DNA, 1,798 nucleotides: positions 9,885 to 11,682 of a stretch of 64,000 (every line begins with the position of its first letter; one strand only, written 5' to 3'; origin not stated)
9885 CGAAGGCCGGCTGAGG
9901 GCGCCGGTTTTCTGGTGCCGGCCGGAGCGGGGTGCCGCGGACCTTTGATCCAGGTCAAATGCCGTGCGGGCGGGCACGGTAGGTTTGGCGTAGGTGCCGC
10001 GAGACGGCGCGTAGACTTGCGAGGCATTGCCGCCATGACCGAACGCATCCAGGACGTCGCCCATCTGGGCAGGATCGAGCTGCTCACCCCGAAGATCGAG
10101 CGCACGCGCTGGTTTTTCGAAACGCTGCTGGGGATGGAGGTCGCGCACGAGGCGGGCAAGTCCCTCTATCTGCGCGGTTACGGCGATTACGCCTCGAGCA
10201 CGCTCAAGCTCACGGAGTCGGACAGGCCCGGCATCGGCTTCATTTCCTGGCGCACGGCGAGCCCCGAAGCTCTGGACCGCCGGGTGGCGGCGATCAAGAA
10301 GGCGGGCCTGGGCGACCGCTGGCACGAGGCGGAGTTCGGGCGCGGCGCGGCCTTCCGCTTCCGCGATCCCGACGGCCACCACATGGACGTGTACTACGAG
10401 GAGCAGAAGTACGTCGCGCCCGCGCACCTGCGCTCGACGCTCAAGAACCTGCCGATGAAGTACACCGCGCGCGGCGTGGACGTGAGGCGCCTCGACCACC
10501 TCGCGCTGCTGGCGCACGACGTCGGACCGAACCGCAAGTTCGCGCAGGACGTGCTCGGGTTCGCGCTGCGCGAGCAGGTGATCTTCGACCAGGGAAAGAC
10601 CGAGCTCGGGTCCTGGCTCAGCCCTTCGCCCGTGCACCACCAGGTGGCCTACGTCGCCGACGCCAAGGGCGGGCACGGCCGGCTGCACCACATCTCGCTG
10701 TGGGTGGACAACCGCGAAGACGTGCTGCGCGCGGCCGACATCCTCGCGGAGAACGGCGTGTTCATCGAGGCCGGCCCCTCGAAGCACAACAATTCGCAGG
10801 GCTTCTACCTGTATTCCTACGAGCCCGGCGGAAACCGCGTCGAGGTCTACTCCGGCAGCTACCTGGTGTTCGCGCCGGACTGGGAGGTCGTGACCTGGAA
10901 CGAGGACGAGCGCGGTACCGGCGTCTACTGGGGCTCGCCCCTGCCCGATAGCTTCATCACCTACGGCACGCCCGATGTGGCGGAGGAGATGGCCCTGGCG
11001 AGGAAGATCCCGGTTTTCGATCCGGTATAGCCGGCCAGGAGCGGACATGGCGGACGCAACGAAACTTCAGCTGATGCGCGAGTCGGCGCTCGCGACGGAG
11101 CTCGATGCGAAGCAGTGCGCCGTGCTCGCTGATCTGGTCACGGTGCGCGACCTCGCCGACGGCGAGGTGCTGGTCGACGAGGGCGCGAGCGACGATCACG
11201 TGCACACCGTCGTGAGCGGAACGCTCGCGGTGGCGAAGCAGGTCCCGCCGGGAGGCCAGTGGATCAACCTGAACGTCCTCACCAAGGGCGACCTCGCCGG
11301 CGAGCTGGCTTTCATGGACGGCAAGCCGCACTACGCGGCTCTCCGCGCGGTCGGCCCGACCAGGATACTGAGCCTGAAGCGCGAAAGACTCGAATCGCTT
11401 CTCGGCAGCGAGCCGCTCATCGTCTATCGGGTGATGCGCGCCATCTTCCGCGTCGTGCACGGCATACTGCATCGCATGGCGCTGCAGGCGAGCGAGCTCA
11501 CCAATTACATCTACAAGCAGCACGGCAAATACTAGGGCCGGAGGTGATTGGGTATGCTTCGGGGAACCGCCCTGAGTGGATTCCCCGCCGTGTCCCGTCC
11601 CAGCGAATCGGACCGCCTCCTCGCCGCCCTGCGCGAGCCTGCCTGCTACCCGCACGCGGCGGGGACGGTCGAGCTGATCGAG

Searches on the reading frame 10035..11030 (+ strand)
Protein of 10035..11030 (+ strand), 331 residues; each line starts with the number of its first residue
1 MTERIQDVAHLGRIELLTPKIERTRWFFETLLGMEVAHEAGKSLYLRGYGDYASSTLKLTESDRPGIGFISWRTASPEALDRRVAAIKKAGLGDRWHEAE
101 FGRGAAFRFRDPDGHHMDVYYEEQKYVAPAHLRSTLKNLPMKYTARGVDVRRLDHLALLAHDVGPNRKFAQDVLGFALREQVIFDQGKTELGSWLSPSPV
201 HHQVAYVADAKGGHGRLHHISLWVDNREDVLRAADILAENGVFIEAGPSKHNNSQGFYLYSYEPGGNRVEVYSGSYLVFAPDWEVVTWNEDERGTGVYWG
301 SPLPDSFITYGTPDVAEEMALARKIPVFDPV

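Call 28: search_protein_families(library=pfam, proteins=[window:10035-11030:+], max_evalue=0.01)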
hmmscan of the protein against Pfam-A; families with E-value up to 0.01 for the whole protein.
window:10035-11030:+ (331 aa): 3 families
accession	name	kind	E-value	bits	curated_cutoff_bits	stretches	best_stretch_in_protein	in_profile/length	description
PF00903.31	Glyoxalase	-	1.2e-23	84.3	20.6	2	152-271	1-121/121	Glyoxalase/Bleomycin resistance protein/Dioxygenase superfamily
PF13669.12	Glyoxalase_4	-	0.00021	22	27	0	154-256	1-106/109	Glyoxalase/Bleomycin resistance protein/Dioxygenase superfamily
PF22247.2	Diox-like_N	-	0.00029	21.3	27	1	69-122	3-58/60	Catechol 2,3-dioxygenase-like N-terminal domain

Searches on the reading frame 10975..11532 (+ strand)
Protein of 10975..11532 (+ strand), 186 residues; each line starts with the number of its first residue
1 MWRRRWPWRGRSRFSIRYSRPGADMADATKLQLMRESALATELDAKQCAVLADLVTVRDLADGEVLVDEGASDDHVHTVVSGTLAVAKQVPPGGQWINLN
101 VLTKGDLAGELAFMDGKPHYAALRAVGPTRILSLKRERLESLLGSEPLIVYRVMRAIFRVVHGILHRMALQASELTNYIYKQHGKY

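Call 27: search_protein_families(library=ncbifam, proteins=[window:10975-11532:+], max_evalue=0.01)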
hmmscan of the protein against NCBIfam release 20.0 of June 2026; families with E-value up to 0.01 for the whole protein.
seq(186 aa): 6 families
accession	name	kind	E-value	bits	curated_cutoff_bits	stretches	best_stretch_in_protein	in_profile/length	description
TIGR03896.1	cyc_nuc_ocin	subfamily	4.1e-12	46.1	161.05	1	53-161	6-117/317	bacteriocin-type transport-associated protein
NF041163.2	encap_f2b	equivalog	9.9e-11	41.4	400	1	33-152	73-192/450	family 2B encapsulin nanocompartment shell protein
NF050806.1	TransRegFixKCaul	equivalog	0.00025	20.4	300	1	41-161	9-121/215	transcriptional regulator FixK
NF058543.1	ActPatMycb56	equivalog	0.00027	19.9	460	1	43-157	7-118/317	acetyltransferase Pat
NF008732.0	PRK11753.1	equivalog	0.00072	19.1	266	1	57-158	25-126/214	cAMP-activated global transcriptional regulator CRP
NF045989.1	TransRegFnrLRhodb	equivalog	0.0071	15.6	300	1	34-154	15-131/245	transcriptional regulator FnrL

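Call 28: search_protein_families(library=pfam, proteins=[window:10975-11532:+], max_evalue=0.01)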
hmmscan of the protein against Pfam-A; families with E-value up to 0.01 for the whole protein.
seq(186 aa): 1 family
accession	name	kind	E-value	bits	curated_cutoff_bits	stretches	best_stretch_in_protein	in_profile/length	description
PF00027.35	cNMP_binding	-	2.8e-15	56.5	27.5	1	58-144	2-87/89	Cyclic nucleotide-binding domain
